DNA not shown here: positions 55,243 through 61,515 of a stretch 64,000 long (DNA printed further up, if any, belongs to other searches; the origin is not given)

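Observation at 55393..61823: Sec-dependent Rhs/YD polymorphic toxin with an unassigned C-terminal domain and a 4-TM putative immunity protein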

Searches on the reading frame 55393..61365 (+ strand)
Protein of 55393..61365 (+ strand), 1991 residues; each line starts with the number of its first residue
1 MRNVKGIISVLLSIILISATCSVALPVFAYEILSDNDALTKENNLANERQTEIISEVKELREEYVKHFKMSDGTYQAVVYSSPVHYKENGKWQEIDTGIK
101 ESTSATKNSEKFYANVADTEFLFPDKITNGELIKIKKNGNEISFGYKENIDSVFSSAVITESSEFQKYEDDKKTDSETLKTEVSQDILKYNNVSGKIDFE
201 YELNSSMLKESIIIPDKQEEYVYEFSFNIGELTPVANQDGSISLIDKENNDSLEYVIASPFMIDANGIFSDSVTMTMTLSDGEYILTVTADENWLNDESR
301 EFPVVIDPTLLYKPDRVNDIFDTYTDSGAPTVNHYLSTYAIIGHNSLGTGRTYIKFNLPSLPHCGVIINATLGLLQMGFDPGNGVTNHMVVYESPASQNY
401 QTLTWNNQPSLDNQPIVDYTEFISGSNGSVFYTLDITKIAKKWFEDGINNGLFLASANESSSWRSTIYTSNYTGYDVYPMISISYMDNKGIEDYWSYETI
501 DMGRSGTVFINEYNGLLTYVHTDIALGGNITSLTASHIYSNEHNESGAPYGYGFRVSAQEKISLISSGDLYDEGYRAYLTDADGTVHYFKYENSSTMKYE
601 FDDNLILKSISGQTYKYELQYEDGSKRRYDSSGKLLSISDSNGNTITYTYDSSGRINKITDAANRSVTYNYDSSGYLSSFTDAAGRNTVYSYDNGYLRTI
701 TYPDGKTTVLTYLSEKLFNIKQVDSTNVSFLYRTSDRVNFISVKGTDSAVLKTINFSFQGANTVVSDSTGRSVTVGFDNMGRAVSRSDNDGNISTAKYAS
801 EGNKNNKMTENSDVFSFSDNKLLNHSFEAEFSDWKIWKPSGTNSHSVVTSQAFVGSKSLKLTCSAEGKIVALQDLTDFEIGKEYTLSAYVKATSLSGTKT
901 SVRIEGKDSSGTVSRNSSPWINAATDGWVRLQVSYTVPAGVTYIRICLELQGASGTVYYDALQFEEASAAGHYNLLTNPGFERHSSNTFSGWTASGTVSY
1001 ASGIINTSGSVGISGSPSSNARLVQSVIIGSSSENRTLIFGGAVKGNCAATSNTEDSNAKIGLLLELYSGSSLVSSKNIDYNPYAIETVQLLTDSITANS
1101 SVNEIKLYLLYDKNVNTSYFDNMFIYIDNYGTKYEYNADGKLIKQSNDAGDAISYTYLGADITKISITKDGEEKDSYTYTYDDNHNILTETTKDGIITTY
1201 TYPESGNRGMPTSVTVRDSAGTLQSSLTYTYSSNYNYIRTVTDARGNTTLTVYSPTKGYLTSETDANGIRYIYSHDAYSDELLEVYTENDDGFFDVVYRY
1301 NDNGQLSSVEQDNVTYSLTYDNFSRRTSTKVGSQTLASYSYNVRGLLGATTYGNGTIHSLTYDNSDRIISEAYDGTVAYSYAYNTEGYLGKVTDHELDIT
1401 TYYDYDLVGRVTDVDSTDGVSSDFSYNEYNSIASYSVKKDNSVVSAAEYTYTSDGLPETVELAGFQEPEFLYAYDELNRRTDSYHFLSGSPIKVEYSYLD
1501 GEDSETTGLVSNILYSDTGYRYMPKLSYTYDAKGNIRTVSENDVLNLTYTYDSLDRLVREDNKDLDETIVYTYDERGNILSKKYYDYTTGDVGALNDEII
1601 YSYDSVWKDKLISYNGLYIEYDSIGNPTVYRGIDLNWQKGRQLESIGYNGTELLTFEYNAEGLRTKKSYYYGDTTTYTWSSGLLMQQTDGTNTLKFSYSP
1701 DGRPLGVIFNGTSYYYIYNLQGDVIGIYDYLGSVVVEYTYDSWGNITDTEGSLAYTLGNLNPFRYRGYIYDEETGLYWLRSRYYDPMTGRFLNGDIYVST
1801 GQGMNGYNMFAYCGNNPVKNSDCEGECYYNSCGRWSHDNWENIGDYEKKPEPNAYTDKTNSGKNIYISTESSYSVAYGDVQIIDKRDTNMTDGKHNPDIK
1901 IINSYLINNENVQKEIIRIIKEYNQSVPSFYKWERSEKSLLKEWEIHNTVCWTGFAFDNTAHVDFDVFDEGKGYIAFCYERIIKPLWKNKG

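Call 3: search_protein_families(library=pfam, proteins=[window:55393-61365:+], max_evalue=0.1)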
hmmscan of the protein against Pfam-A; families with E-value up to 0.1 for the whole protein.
window:55393-61365:+ (1991 aa): 4 families
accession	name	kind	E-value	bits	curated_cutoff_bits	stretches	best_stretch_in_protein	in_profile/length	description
PF05593.20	RHS_repeat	-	4.6e-31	107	22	6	629-664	1-36/38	RHS Repeat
PF02018.23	CBM_4_9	-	2e-12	48.1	25.9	1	820-951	2-132/136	Carbohydrate binding domain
PF05351.17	GMP_PDE_delta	-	0.0023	18.4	25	1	162-270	32-140/155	GMP-PDE, delta subunit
PF07661.19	MORN_2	-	0.067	13.9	29.6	0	1569-1586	4-21/22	MORN repeat variant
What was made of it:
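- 57850..58290 (+): CBM4/9-like module 1 (aa 820-966). Pfam CBM_4_9, E 2e-12, aa 820-951 (call 3).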

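Call 4: search_protein_families(library=ncbifam, proteins=[window:55393-61365:+], max_evalue=0.1)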
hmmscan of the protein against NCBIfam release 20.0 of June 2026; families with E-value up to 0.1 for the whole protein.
window:55393-61365:+ (1991 aa): 4 families
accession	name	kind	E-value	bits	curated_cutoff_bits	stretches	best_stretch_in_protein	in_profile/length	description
NF041261.1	RHS_core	equivalog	6e-23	80.6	2000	3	1732-1823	1176-1258/1261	RHS element core protein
TIGR01643.1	YD_repeat_2x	repeat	6.9e-20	70.7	15.8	3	629-669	1-41/42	YD repeat-containing protein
NF033679.1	DNRLRE_dom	domain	3.9e-18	66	34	1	322-479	2-159/164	DNRLRE domain-containing protein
TIGR03696.1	Rhs_assc_core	domain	2.4e-17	63.2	32.5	1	1740-1825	1-75/76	RHS repeat-associated core domain-containing protein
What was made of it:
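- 55393..61368 (+): Rhs/WapA-type polymorphic toxin gene (1,991 aa plus stop codon). Pfam RHS_repeat E 4.6e-31 and NCBIfam YD_repeat_2x, RHS core and DNRLRE hits (calls 3, 4).
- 56356..56829 (+): DNRLRE surface domain (aa 322-479). NCBIfam NF033679, E 3.9e-18 (call 4).
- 60610..60867 (+): Rhs repeat-associated core (aa 1740-1825), ending .................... TIGR03696, E 2.4e-17 (call 4).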
